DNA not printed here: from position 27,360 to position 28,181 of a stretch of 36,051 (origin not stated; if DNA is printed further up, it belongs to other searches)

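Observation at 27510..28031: Cys-rich lipoprotein immediately downstream of the repressor: candidate superinfection-exclusion factor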

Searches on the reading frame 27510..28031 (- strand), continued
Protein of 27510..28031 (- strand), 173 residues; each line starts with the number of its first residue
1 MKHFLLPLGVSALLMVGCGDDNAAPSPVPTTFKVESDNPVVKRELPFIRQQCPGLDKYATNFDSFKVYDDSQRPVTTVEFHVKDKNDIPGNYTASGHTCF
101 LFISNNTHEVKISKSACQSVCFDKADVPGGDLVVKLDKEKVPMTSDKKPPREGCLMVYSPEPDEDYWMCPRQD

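Call 37: find_encoding_contigs(protein=P0150, flank=8000, max_places=2)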
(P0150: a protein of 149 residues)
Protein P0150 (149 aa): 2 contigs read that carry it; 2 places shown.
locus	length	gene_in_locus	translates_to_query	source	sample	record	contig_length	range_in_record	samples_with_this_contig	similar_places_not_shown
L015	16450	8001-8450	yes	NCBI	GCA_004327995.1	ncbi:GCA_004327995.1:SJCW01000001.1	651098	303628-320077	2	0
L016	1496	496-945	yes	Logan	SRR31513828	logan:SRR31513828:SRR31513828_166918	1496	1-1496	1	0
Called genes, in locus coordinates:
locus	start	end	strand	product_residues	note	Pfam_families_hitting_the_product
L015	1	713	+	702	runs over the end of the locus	PF09039:HTH_Tnp_Mu_2, PF02914:DDE_2, PF09299:Mu-transpos_C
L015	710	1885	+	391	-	PF13604:AAA_30 (weak), PF13401:AAA_22, PF09077:Phage-MuB_C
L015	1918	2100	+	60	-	-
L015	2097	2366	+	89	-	PF26833:Phage_Mu_gp6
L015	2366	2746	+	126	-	-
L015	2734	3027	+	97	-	PF26843:Kil_protein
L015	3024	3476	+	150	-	-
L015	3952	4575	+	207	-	PF11363:DUF3164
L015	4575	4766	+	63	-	-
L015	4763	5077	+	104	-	-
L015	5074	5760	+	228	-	PF10979:DUF2786, PF23771:DUF7168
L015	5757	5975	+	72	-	-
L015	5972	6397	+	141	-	PF06252:GemA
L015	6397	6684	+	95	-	-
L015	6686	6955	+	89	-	-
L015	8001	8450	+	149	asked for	-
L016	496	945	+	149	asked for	-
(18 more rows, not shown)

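Call 39: fold_search(model_id=the predicted structure, library=viral)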
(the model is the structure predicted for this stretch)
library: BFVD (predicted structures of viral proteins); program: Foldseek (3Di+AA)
matches with E <= 10: 633; with E <= 0.001: 0
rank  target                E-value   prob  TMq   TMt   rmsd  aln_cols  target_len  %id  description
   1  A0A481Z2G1            2.3e-02  0.77  0.33  0.13  18.1       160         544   13  DNA primase [Pithovirus LCPAC101]
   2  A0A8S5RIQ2            1.1e-01  0.87  0.30  0.29   4.6        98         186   11  Uncharacterized protein [virus sp. ctHG14]
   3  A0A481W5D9            1.3e-01  0.06  0.10  0.06  18.3       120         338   10  Uncharacterized protein [Fusobacterium phage Fnu1]
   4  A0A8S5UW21            1.6e-01  0.30  0.23  0.35   8.2       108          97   12  Uncharacterized protein [Siphoviridae sp. ctgaU3]
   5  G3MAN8                1.8e-01  0.23  0.19  0.23  11.2       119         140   11  Gp497 [Bacillus phage G]
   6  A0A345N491            1.9e-01  0.41  0.23  0.23  18.1       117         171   11  (no name in the UniProt tables at hand)
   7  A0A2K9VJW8            1.9e-01  0.33  0.24  0.32  13.5       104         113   10  Inhibitor of dGTPase [Escherichia phage HZ2R8]
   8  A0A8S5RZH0            2.3e-01  0.63  0.25  0.27   7.3        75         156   12  Uncharacterized protein [Myoviridae sp. ctNQV2]
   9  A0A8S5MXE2            2.4e-01  0.60  0.28  0.25   6.3        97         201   12  Uncharacterized protein [Myoviridae sp. ct3wi9]
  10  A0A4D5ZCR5            2.9e-01  0.41  0.21  0.29   6.4        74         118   12  Uncharacterized protein [Burkholderia phage BcepSaruman]
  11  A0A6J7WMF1            3.1e-01  0.21  0.22  0.14  16.1       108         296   18  Uncharacterized protein [uncultured Caudovirales phage]
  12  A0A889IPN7            3.1e-01  0.10  0.18  0.11  22.0       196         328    9  (no name in the UniProt tables at hand)
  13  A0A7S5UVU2            3.5e-01  0.11  0.18  0.23  14.3       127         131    9  (no name in the UniProt tables at hand)
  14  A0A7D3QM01            4.2e-01  0.11  0.17  0.25  10.9        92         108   13  (no name in the UniProt tables at hand)
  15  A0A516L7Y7            4.4e-01  0.33  0.25  0.34   5.0        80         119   15  (no name in the UniProt tables at hand)
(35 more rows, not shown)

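Call 40: fold_search(model_id=the predicted structure, library=pdb)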
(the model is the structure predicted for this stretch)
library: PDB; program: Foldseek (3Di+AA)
matches with E <= 10: 374; with E <= 0.001: 0
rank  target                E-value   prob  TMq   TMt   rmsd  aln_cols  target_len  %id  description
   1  3msw                  4.8e-01  0.35  0.16  0.20   5.6        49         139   14  Crystal structure of a Protein with unknown function (BF3112) from Bacteroides fragilis NCTC 9343 at 1.90 A resolution (released 2010-06-09)
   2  4y1y_A                5.1e-01  0.05  0.15  0.17  12.3       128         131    8  Complex of human Galectin-1 and (6OSO3)Galbeta1-3GlcNAc (released 2016-04-06)
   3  2db2_MODEL_1_A        6.4e-01  0.13  0.18  0.25  10.7        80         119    9  Solution structure of the double-stranded RNA binding domain in KIAA0890 protein (released 2006-06-14)
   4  1sla_A                8.2e-01  0.04  0.15  0.17  11.9       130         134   11  X-RAY CRYSTALLOGRAPHY REVEALS CROSSLINKING OF MAMMALIAN LECTIN (GALECTIN-1) BY BIANTENNARY COMPLEX TYPE SACCHARIDES (released 1995-01-26)
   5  4mt6                  9.2e-01  0.07  0.17  0.10  15.7       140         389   11  Crystal structure of closed inactive collybistin (released 2014-08-13)
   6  2pz1                  9.2e-01  0.06  0.17  0.09  15.4       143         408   12  Crystal Structure of Auto-inhibited Asef (released 2007-08-21)
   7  6lyy_B                9.8e-01  0.08  0.17  0.15  14.4       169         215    9  Cryo-EM structure of the human MCT1/Basigin-2 complex in the presence of anti-cancer drug candidate AZD3965 in the out (released 2020-12-23)
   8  7ckr_B                9.8e-01  0.08  0.17  0.14  14.3       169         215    9  Cryo-EM structure of the human MCT1/Basigin-2 complex in the presence of anti-cancer drug candidate BAY-8002 in the ou (released 2020-12-23)
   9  6z1p_Ag               9.8e-01  0.04  0.15  0.15  17.4       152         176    9  Structure of the mitochondrial ribosome from Tetrahymena thermophila (released 2020-06-24)
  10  6m5y_A                9.8e-01  0.03  0.14  0.10  12.1       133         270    8  Structure of human galectin-1 tandem-repeat mutant with lactose (released 2021-03-17)
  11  3w58_A                1.0e+00  0.03  0.15  0.18  12.3       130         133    8  Crystal structure of Galectin-1 in the lactose-unbound state(P21) (released 2014-01-29)
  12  6y3k_MODEL_1_A        1.1e+00  0.11  0.23  0.25   7.4       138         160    7  NMR solution structure of the hazelnut allergen Cor a 1.0403 (released 2021-02-17)
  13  8ho2_B                1.1e+00  0.09  0.22  0.23   7.8       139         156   10  crystal structure of Norcoclaurine synthase from Chinese lotus (Nelumbo nucicera) (released 2023-12-06)
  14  6lz0_B                1.1e+00  0.08  0.17  0.14  14.6       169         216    9  Cryo-EM structure of human MCT1 in complex with Basigin-2 in the presence of lactate (released 2020-12-23)
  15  1slt_A                1.1e+00  0.04  0.15  0.18   9.5        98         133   12  STRUCTURE OF S-LECTIN, A DEVELOPMENTALLY REGULATED VERTEBRATE BETA-GALACTOSIDE BINDING PROTEIN (released 1994-01-31)
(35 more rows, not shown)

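Call 43: find_encoding_contigs(protein=P0040, flank=8000, max_places=2)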
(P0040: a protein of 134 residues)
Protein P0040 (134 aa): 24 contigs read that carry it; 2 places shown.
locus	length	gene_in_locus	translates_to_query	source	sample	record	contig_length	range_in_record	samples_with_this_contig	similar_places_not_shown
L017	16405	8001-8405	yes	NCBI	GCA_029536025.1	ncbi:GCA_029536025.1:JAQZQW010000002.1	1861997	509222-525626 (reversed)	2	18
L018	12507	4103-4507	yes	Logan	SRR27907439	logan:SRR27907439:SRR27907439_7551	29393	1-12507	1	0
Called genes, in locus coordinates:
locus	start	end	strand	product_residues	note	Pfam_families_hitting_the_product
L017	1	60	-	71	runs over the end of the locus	-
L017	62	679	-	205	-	PF11363:DUF3164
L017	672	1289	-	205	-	-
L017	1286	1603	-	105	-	-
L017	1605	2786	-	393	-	PF13401:AAA_22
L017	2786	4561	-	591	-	PF00665:rve (weak)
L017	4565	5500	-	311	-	-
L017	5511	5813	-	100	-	PF09339:HTH_IclR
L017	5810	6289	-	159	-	-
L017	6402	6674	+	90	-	-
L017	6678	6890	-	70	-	-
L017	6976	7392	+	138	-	-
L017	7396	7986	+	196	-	PF27202:Flk_N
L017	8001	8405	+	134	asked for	-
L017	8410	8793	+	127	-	-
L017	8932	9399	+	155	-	-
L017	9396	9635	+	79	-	PF25612:DUF7940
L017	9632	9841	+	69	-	-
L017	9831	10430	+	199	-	-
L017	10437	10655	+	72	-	PF01258:zf-dskA_traR (faint)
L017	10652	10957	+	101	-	PF10805:DUF2730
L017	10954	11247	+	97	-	-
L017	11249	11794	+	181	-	PF11985:Phage_Mu_Gp27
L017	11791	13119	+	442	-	PF03237:Terminase_6N, PF17289:Terminase_6C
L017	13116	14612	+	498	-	PF06074:Portal_Mu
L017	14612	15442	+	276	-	PF04233:Phage_Mu_F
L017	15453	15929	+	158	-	PF05069:Phage_tail_S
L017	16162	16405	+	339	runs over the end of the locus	PF10123:Mu-like_Pro_N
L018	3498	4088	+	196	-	PF27202:Flk_N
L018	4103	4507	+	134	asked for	-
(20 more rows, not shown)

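Call 44: find_encoding_contigs(protein=P0053, flank=8000, max_places=2)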
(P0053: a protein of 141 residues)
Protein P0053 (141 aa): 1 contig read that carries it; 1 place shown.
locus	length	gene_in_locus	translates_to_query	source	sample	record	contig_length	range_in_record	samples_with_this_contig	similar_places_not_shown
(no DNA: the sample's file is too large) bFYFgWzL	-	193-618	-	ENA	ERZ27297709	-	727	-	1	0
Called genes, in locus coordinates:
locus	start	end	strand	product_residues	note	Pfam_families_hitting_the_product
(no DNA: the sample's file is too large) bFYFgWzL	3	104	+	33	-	?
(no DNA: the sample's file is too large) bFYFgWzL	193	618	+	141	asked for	-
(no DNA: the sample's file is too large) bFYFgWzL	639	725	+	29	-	?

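Call 45: search_protein_families(library=padloc, proteins=[window:27510-28031:-, P0165, P0161, L017:7396-7986:+], max_evalue=0.01)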
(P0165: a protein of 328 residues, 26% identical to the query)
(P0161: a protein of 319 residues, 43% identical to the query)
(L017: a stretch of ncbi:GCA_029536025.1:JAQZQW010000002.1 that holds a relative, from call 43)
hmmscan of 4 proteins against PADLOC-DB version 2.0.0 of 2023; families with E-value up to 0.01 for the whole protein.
window:27510-28031:- (173 aa): 0 families

P0165 (328 aa): 1 family
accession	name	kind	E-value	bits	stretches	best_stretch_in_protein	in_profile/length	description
PDLC04506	PDC-M19B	-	0.001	16.6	0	286-326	27-67/236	-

P0161 (319 aa): 0 families

L017:7396-7986:+ (196 aa): 0 families

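Call 46: search_protein_families(library=ncbifam, proteins=[window:27510-28031:-, P0165, P0161, L017:7396-7986:+, P0040], max_evalue=0.01)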
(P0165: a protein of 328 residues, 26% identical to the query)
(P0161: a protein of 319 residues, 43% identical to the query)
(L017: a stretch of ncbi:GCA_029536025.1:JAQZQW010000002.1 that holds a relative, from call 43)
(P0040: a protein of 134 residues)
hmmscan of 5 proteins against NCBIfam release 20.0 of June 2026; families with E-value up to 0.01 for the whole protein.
window:27510-28031:- (173 aa): 0 families

P0165 (328 aa): 1 family
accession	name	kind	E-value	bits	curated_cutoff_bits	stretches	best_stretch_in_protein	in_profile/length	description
NF007987.0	PRK10715.1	equivalog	2.9e-12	46.6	353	1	19-147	14-143/339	flagella biosynthesis regulator Flk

P0161 (319 aa): 0 families

L017:7396-7986:+ (196 aa): 1 family
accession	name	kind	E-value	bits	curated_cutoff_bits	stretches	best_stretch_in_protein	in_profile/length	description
NF007987.0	PRK10715.1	equivalog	7.9e-14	51.7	353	1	28-150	24-147/339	flagella biosynthesis regulator Flk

P0040 (134 aa): 0 families

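Call 49: find_related_loci(query=P0046, collection=viral_contigs, flank=8000)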
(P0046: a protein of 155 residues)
Query P0046 (155 aa) in viral_contigs; peptide patterns used: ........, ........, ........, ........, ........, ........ (x = any residue, [..] = any of these).
7 stretches matched a pattern; 1 encode a relative of the query (tblastn E <= 1e-3); 1 distinct loci.
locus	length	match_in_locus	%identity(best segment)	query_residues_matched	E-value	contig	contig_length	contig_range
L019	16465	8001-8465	100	1-155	2e-103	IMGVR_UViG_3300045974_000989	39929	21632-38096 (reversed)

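Call 50: find_related_loci(query=P0051, collection=viral_contigs, flank=8000)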
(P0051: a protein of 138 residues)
Query P0051 (138 aa) in viral_contigs; peptide patterns used: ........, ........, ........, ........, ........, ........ (x = any residue, [..] = any of these).
10 stretches matched a pattern, but none encodes a relative of the query by tblastn (E <= 1e-3).
